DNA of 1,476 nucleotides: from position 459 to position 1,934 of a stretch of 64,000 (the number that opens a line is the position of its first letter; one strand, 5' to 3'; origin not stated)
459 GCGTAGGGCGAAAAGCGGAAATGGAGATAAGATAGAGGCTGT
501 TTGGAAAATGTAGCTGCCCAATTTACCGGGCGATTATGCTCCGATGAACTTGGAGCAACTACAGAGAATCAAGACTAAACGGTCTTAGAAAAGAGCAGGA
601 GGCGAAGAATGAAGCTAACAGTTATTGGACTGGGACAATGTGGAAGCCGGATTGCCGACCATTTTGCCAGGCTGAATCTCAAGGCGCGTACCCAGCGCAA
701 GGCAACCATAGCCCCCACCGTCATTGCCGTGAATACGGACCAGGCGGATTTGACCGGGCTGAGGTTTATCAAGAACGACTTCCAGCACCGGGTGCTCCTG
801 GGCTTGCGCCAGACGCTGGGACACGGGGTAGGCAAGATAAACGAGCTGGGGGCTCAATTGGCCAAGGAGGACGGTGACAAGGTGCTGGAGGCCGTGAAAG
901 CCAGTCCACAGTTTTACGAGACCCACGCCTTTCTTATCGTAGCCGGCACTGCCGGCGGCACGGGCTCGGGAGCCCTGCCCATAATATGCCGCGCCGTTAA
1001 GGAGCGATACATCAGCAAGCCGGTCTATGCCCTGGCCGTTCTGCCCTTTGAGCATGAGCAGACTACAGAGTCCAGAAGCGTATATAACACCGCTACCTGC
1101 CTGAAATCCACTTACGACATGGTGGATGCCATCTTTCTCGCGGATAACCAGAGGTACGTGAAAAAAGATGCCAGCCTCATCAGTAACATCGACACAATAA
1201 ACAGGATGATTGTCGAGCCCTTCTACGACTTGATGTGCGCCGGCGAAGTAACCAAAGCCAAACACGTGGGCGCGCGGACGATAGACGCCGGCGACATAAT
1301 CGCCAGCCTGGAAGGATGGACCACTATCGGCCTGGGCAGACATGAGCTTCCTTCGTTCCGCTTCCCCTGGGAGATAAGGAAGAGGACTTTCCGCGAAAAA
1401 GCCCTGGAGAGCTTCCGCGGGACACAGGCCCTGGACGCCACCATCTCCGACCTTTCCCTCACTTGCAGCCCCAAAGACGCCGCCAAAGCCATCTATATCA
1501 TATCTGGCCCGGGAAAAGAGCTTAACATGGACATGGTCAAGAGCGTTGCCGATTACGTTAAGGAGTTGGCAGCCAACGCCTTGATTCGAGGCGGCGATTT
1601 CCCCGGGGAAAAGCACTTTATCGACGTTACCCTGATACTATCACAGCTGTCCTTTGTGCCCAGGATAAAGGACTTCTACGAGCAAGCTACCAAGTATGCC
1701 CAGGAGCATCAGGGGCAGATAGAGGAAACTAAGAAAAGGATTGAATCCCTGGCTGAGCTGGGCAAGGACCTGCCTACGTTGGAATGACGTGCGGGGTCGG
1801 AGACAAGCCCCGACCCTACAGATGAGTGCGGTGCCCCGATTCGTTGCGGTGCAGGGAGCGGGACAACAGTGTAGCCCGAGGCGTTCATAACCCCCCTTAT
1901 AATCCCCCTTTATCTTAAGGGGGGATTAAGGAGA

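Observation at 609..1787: Tubulin/CetZ-like GTPase in an otherwise typical bacterial chromosome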

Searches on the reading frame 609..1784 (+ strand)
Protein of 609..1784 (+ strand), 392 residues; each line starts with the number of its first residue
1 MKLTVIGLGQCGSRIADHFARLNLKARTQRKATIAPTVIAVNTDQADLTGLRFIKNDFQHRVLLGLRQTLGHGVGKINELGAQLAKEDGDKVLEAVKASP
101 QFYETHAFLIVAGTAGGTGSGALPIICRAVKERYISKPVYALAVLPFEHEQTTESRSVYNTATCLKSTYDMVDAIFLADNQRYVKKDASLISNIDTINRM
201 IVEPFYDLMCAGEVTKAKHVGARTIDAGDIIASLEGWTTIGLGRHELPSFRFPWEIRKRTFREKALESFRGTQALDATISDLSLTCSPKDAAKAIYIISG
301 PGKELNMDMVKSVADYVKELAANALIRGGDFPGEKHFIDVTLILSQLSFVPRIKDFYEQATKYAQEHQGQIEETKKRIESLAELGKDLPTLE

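Call 3: search_protein_families(library=pfam, proteins=[window:609-1784:+], max_evalue=10)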
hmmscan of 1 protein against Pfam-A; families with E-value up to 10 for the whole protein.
window:609-1784:+ (392 aa): 3 families
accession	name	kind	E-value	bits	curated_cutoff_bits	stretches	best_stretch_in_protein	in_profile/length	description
PF00091.31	Tubulin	-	8.1e-31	108.2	33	1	3-183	2-185/190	Tubulin/FtsZ family, GTPase domain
PF21011.2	CetZ_C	-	5e-20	72.1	21.6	1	189-361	3-179/180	Tubulin-like CetZ, C-terminal domain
PF13809.12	Tubulin_2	-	0.0018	18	27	1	106-147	162-207/356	Tubulin like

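Call 4: search_protein_families(library=ncbifam, proteins=[window:609-1784:+], max_evalue=10)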
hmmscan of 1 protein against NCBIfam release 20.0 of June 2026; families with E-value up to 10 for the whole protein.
window:609-1784:+ (392 aa): 1 family
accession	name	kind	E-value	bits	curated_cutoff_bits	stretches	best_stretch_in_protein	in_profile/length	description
TIGR00065.1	ftsZ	equivalog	7.5e-17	61.7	295.2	1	2-203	19-197/353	cell division protein FtsZ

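Call 5: search_solved_structures(query=window:609-1784:+, max_evalue=10, show_alignments=3)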
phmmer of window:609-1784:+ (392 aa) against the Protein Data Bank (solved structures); distinct sequences matched with E-value up to 10: 227 (the best 60 are shown).
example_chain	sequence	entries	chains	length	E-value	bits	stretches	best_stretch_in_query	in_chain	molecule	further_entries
4b46_A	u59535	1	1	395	3.2e-49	171.4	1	1-380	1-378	CELL DIVISION PROTEIN FTSZ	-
4b45_A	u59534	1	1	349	1.6e-28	103.3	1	1-365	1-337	CELL DIVISION PROTEIN FTSZ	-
3zid_A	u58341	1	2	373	3.6e-17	65.9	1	3-372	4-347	TUBULIN/FTSZ, GTPASE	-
2r6r_1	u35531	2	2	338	1.6e-09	40.7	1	38-176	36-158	Cell division protein ftsZ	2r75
9v7v_A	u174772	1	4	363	3.1e-09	39.8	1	2-184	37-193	Cell division protein FtsZ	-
1w58_1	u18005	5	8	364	1.3e-07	34.5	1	2-167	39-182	CELL DIVISION PROTEIN FTSZ HOMOLOG 1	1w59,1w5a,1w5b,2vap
1w5e_A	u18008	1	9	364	1.3e-07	34.5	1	2-167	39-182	FTSZ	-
1fsz_A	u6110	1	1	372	1.3e-07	34.4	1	2-167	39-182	FTSZ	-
1ofu_A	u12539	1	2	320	1.4e-07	34.4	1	6-193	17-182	CELL DIVISION PROTEIN FTSZ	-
1w5f_A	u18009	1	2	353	1.8e-07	34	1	38-157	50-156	CELL DIVISION PROTEIN FTSZ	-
2vaw_A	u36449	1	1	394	2.4e-07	33.6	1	39-193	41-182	CELL DIVISION PROTEIN FTSZ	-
4u39_A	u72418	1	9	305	4.8e-07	32.6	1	38-209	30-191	Cell division protein FtsZ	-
2rhh_A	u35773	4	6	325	5.5e-07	32.4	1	38-209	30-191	Cell Division Protein ftsZ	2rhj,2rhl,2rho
2vam_A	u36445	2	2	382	7.1e-07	32.1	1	38-210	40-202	CELL DIVISION PROTEIN FTSZ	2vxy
7ojc_A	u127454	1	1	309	1e-06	31.6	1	38-214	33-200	Cell division protein FtsZ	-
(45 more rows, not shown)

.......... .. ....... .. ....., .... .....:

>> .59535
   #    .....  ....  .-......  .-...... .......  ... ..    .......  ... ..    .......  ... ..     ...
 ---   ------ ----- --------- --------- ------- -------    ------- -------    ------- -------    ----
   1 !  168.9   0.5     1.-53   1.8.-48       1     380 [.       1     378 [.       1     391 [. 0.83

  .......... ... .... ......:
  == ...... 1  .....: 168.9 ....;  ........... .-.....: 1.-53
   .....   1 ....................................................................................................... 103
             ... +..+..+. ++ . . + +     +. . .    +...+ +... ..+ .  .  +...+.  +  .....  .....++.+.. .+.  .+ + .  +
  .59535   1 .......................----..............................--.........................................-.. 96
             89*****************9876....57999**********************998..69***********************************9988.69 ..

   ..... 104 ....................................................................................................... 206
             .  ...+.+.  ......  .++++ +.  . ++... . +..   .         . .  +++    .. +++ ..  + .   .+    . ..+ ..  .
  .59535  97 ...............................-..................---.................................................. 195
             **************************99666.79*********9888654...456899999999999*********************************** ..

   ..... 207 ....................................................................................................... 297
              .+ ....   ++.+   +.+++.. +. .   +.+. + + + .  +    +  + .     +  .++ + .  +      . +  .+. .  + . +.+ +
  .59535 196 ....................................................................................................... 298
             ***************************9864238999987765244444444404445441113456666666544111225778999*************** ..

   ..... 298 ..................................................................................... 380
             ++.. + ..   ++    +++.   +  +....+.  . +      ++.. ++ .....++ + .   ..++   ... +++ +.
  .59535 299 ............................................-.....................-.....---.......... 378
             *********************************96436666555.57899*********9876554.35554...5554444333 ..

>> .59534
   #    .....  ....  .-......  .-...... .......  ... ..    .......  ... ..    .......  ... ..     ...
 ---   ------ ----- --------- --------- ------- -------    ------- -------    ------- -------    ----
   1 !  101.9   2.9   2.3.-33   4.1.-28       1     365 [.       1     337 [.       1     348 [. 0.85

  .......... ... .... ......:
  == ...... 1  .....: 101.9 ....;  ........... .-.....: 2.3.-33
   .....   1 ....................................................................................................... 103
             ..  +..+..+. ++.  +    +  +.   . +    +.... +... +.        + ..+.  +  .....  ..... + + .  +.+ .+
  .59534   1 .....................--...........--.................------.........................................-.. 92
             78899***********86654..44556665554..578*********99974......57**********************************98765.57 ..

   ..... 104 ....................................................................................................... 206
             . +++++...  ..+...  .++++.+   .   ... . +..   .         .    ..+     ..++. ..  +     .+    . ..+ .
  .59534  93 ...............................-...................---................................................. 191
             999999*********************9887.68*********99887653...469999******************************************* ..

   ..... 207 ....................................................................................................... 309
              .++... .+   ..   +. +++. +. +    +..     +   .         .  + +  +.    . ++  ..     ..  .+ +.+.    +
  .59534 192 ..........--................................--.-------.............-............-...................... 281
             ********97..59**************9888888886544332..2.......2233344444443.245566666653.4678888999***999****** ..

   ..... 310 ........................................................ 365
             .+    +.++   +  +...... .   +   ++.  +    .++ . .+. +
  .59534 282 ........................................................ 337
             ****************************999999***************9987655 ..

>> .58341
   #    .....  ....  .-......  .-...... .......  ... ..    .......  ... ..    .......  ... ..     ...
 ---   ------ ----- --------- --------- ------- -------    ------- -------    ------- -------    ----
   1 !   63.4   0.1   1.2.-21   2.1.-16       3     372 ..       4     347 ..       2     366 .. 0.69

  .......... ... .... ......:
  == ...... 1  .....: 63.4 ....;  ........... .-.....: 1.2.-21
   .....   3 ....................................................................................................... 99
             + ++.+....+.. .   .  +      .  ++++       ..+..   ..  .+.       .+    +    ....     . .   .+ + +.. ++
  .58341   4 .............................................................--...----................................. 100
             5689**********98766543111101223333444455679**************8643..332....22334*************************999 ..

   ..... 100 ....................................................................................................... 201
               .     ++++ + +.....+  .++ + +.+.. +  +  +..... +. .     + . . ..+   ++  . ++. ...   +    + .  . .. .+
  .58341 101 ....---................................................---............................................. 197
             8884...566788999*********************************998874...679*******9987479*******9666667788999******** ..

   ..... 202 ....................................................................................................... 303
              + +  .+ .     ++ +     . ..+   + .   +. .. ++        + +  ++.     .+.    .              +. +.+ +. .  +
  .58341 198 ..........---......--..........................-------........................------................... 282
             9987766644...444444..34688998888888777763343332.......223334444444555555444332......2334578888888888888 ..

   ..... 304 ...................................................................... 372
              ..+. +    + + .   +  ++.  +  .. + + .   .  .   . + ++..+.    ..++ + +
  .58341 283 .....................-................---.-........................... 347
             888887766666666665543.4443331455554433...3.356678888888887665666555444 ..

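Call 9: find_homologous_proteins(query=window:609-1784:+, max_evalue=0.001)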
Query window:609-1784:+ (392 aa): 5338 proteins with E <= 0.001 among 8000 candidates; the best 120 are listed.
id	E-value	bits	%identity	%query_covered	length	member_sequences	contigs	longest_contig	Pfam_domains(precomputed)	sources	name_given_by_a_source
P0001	1.4e-257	872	100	100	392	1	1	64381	PF21011.3,PF00091.32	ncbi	-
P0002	9.8e-257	869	100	100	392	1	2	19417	PF21011.3,PF00091.32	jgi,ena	jgi:cell division GTPase FtsZ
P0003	3.5e-256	867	99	100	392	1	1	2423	PF21011.3,PF00091.32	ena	-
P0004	9.2e-256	866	99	100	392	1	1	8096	PF21011.3,PF00091.32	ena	-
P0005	8.7e-255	863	99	100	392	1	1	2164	PF21011.3,PF00091.32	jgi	-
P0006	8.7e-255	863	99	100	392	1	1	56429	PF21011.3,PF00091.32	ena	-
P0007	1.0e-251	853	97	100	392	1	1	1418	PF21011.3,PF00091.32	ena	-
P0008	1.4e-251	852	97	100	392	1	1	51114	PF21011.3,PF00091.32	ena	-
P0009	1.4e-251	852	97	100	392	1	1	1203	PF21011.3,PF00091.32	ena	-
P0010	6.9e-251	850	96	100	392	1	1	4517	PF21011.3,PF00091.32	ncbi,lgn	-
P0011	6.9e-251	850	96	100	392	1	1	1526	PF21011.3,PF00091.32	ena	-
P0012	9.5e-251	849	96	100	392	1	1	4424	PF21011.3,PF00091.32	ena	-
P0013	2.5e-250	848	96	100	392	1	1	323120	PF21011.3,PF00091.32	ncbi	-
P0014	2.5e-250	848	96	100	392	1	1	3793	PF21011.3,PF00091.32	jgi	-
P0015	3.5e-250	848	96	100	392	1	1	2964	PF21011.3,PF00091.32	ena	-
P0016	3.5e-250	848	96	100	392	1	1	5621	PF21011.3,PF00091.32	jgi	-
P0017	2.4e-249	845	96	100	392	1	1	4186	PF21011.3,PF00091.32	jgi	-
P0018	6.9e-248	840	95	100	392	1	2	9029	PF21011.3,PF00091.32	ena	-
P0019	4.5e-246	834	94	100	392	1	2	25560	PF21011.3,PF00091.32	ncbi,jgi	ncbi:MAG: tubulin/FtsZ family protein [Dehalococcoidia bacterium]|jgi:tubulin-like protein CetZ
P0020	1.9e-245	832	94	100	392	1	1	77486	PF21011.3,PF00091.32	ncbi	ncbi:MAG: tubulin/FtsZ family protein [Dehalococcoidia bacterium]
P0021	6.8e-245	830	93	100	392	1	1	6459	PF21011.3,PF00091.32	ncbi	-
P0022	2.4e-244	828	93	100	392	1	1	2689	PF21011.3,PF00091.32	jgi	-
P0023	6.4e-244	827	97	98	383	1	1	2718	PF21011.3,PF00091.32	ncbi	ncbi:MAG: cell division protein FtsZ, partial [Dehalococcoidia bacterium]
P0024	9.3e-244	826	92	100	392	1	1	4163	PF21011.3,PF00091.32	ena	-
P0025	1.3e-243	826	92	100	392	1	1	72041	PF21011.3,PF00091.32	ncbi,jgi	-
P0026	1.8e-243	825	92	100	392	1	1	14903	PF21011.3,PF00091.32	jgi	jgi:tubulin-like protein CetZ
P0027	8.9e-243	823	92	100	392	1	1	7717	PF21011.3,PF00091.32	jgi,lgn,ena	-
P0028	9.9e-243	823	91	100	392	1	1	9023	PF21011.3,PF00091.32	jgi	-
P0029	1.2e-242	823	92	100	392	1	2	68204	PF21011.3,PF00091.32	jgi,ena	-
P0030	1.2e-242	823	91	100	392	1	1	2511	PF21011.3,PF00091.32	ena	-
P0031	1.2e-242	823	92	100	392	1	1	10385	PF21011.3,PF00091.32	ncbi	ncbi:MAG: tubulin/FtsZ family protein [Dehalococcoidia bacterium]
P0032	3.0e-242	821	91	100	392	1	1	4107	PF21011.3,PF00091.32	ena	-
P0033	4.4e-242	821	91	100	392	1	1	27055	PF21011.3,PF00091.32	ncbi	-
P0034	1.1e-241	820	91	100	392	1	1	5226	PF21011.3,PF00091.32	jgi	-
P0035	2.0e-241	819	92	100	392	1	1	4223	PF21011.3,PF00091.32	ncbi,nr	ncbi:MAG: cell division protein FtsZ [Dehalococcoidia bacterium]|nr:cell division protein FtsZ [Deha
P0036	2.6e-240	815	91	100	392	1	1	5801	PF21011.3,PF00091.32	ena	-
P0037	1.3e-239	813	90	100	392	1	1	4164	PF21011.3,PF00091.32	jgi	jgi:tubulin-like protein CetZ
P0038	7.3e-235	797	90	100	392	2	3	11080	PF21011.3,PF00091.32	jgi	jgi:cell division GTPase FtsZ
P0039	1.3e-234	796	89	100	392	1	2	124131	PF21011.3,PF00091.32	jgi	-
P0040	3.5e-234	795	89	100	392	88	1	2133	PF21011.3,PF00091.32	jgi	jgi:cell division GTPase FtsZ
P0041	3.6e-234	795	89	100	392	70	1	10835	PF21011.3,PF00091.32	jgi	jgi:cell division GTPase FtsZ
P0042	3.7e-234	795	89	100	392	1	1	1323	PF21011.3,PF00091.32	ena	-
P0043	9.6e-234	793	90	100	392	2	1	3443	PF21011.3,PF00091.32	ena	-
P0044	1.4e-233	793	89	100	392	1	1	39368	PF21011.3,PF00091.32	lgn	-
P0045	2.5e-233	792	89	100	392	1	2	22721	PF21011.3,PF00091.32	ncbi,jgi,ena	-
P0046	3.3e-233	792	89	100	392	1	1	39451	PF21011.3,PF00091.32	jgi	-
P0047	4.5e-233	791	89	100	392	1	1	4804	PF21011.3,PF00091.32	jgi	jgi:cell division GTPase FtsZ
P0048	8.8e-233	790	89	100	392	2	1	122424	PF21011.3,PF00091.32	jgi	jgi:cell division GTPase FtsZ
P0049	1.7e-232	789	88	100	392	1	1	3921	PF21011.3,PF00091.32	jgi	jgi:cell division GTPase FtsZ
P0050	2.3e-232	789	88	100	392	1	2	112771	PF21011.3,PF00091.32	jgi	-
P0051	3.3e-232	788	88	100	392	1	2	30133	PF21011.3,PF00091.32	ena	-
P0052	4.3e-232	788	88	100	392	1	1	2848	PF21011.3,PF00091.32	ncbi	-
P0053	4.8e-232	788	88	100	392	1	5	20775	PF21011.3,PF00091.32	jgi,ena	-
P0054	3.1e-231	785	87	100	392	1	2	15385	PF21011.3,PF00091.32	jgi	jgi:cell division GTPase FtsZ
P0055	3.1e-231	785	88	100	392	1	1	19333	PF21011.3,PF13809.13,PF00091.32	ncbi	ncbi:MAG: tubulin/FtsZ family protein [Dehalococcoidia bacterium]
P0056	5.6e-231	784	88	100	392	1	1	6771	PF21011.3,PF00091.32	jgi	-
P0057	6.3e-231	784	87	100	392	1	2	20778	PF21011.3,PF13809.13,PF00091.32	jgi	jgi:cell division GTPase FtsZ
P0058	7.9e-231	784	87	100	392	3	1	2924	PF21011.3,PF00091.32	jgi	jgi:cell division GTPase FtsZ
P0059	1.1e-230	783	88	100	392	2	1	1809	PF21011.3,PF00091.32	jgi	jgi:cell division GTPase FtsZ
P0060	1.2e-230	783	87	100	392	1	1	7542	PF21011.3,PF13809.13,PF00091.32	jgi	jgi:cell division GTPase FtsZ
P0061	5.4e-230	781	87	100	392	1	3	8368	PF21011.3,PF00091.32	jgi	jgi:cell division GTPase FtsZ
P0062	5.4e-230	781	88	100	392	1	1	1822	PF21011.3,PF00091.32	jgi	jgi:cell division GTPase FtsZ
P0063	6.4e-230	781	87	100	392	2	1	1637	PF21011.3,PF00091.32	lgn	-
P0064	7.0e-230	781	87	100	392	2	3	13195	PF21011.3,PF00091.32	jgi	jgi:cell division GTPase FtsZ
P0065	1.4e-229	780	88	100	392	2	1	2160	PF21011.3,PF00091.32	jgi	-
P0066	1.8e-229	779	87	100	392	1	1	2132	PF21011.3,PF00091.32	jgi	jgi:cell division GTPase FtsZ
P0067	3.2e-229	779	87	100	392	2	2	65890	PF21011.3,PF00091.32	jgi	jgi:cell division GTPase FtsZ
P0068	4.0e-229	778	87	100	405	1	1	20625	PF21011.3,PF00091.32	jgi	jgi:cell division GTPase FtsZ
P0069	5.1e-229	778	86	100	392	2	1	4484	PF21011.3,PF00091.32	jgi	jgi:cell division GTPase FtsZ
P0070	5.2e-229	778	86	100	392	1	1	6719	PF21011.3,PF00091.32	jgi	jgi:cell division GTPase FtsZ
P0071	7.1e-229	777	88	100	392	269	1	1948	PF21011.3,PF00091.32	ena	-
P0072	9.5e-229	777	87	100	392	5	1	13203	PF21011.3,PF00091.32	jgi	jgi:cell division GTPase FtsZ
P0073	9.8e-229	777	87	100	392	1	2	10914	PF21011.3,PF00091.32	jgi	jgi:cell division GTPase FtsZ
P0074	1.3e-228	776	85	100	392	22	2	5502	PF21011.3,PF00091.32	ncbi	-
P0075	1.4e-228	776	87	100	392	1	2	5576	PF21011.3,PF00091.32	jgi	jgi:cell division GTPase FtsZ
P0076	1.8e-228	776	87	100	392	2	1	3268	PF21011.3,PF00091.32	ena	-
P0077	3.2e-228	775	86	100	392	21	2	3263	PF21011.3,PF00091.32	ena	-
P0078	3.6e-228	775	86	100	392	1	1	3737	PF21011.3,PF00091.32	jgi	jgi:cell division GTPase FtsZ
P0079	3.6e-228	775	85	100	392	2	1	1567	PF21011.3,PF00091.32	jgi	jgi:cell division GTPase FtsZ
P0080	3.6e-228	775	86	100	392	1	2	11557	PF21011.3,PF00091.32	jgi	-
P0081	4.2e-228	775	88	100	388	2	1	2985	PF21011.3,PF00091.32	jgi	-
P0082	5.0e-228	775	86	100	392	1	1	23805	PF21011.3,PF00091.32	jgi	-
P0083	6.7e-228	774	86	100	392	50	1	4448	PF21011.3,PF00091.32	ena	-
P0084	6.9e-228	774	87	100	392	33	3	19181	PF21011.3,PF00091.32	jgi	jgi:cell division GTPase FtsZ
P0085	1.3e-227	773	85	100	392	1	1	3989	PF21011.3,PF00091.32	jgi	jgi:cell division GTPase FtsZ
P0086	1.8e-227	773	85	100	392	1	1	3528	PF21011.3,PF00091.32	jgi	jgi:cell division GTPase FtsZ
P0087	1.8e-227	773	85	100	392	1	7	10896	PF21011.3,PF00091.32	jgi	jgi:cell division GTPase FtsZ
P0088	2.4e-227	772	85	100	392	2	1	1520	PF21011.3,PF00091.32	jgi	jgi:cell division GTPase FtsZ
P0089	2.5e-227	772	86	100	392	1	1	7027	PF21011.3,PF00091.32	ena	-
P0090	3.0e-227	772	86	100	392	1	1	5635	PF21011.3,PF00091.32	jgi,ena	-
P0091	3.4e-227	772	86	100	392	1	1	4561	PF21011.3,PF00091.32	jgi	-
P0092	3.4e-227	772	86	100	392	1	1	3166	PF21011.3,PF00091.32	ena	-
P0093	4.3e-227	772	85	100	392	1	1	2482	PF21011.3,PF00091.32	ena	-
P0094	4.7e-227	771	86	100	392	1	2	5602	PF21011.3,PF00091.32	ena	-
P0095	4.7e-227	771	85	100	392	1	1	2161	PF21011.3,PF00091.32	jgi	jgi:cell division GTPase FtsZ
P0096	6.5e-227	771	85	100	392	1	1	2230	PF21011.3,PF00091.32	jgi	jgi:cell division GTPase FtsZ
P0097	8.9e-227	770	85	100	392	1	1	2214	PF21011.3,PF00091.32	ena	-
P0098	1.1e-226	770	86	100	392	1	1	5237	PF21011.3,PF00091.32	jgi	jgi:cell division GTPase FtsZ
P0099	1.6e-226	770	86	100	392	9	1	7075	PF21011.3,PF00091.32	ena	-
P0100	1.6e-226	770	87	100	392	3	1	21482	PF21011.3,PF00091.32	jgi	jgi:cell division GTPase FtsZ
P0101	1.7e-226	770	86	100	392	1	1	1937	PF21011.3,PF00091.32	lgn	-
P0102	1.7e-226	770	86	100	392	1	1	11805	PF21011.3,PF00091.32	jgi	-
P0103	1.7e-226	770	85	100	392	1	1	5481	PF21011.3,PF00091.32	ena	-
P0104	2.1e-226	769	86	100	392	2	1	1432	PF21011.3,PF00091.32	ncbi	-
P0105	2.2e-226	769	86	100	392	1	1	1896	PF21011.3,PF00091.32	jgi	jgi:cell division GTPase FtsZ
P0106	2.2e-226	769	86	100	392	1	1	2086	PF21011.3,PF00091.32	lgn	-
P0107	2.3e-226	769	87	100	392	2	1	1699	PF21011.3,PF00091.32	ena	-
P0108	2.3e-226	769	85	100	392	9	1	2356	PF21011.3,PF00091.32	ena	-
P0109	2.8e-226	769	85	100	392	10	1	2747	PF21011.3,PF00091.32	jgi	-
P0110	3.2e-226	769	85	100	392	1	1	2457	PF21011.3,PF00091.32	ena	-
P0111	3.7e-226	768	85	100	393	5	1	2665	PF21011.3,PF13809.13,PF00091.32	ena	-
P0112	4.1e-226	768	85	100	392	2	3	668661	PF21011.3,PF00091.32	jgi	jgi:cell division GTPase FtsZ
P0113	4.4e-226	768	85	100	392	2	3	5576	PF21011.3,PF00091.32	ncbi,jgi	jgi:cell division GTPase FtsZ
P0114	5.8e-226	768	86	100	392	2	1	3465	PF21011.3,PF00091.32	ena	-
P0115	8.3e-226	767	85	100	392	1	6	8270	PF21011.3,PF00091.32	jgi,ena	-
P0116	8.4e-226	767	86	100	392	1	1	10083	PF21011.3,PF00091.32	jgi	-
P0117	8.4e-226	767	87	100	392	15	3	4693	PF21011.3,PF00091.32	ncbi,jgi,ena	-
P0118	1.1e-225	767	85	100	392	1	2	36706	PF21011.3,PF00091.32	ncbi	-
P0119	1.5e-225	766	85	100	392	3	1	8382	PF21011.3,PF00091.32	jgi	jgi:cell division GTPase FtsZ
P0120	1.6e-225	766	86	100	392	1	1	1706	PF21011.3,PF00091.32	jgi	jgi:cell division GTPase FtsZ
